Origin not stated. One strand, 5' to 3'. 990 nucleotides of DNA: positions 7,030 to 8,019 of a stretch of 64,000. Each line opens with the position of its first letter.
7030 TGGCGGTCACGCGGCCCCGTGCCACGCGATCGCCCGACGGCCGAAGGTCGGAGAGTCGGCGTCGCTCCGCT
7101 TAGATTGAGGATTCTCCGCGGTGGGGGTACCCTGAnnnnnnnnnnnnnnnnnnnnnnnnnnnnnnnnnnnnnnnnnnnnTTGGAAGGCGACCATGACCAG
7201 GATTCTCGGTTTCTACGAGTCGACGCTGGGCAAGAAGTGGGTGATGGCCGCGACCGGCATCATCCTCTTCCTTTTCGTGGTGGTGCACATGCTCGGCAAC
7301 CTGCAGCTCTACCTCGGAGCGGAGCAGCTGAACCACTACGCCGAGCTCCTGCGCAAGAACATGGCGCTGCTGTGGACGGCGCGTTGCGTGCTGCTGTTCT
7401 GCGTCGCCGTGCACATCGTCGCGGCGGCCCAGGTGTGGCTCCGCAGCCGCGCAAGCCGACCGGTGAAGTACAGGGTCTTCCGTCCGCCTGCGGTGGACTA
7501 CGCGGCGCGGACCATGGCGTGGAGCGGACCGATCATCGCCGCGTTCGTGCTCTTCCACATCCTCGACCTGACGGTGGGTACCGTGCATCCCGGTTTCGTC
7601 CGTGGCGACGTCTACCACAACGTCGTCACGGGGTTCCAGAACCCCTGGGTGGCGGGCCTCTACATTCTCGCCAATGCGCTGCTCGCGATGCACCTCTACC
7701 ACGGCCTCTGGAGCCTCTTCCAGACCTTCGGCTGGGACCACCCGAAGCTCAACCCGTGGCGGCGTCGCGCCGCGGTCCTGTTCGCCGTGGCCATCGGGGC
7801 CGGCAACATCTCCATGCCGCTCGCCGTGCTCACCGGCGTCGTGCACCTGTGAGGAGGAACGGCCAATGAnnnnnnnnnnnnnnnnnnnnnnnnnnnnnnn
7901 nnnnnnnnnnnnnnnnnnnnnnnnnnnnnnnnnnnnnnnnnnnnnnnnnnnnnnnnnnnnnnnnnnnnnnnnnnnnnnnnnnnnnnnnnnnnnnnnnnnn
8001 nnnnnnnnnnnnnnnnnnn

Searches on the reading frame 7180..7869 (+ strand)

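Call 9: search_protein_families(library=pfam, proteins=[window:7180-7869:+], max_evalue=0.01)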
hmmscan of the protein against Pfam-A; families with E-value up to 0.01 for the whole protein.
window:7180-7869:+ (229 aa): 0 families

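Call 70: search_protein_families(library=pfam, proteins=[window:7193-7852:+], max_evalue=0.001)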
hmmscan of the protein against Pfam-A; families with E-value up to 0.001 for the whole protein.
window:7193-7852:+ (219 aa): 1 family
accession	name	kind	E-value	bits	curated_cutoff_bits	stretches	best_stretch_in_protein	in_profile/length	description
PF01127.27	Sdh_cyt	-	1.9e-10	41.3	25.8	1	103-201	21-116/122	Succinate dehydrogenase/Fumarate reductase transmembrane subunit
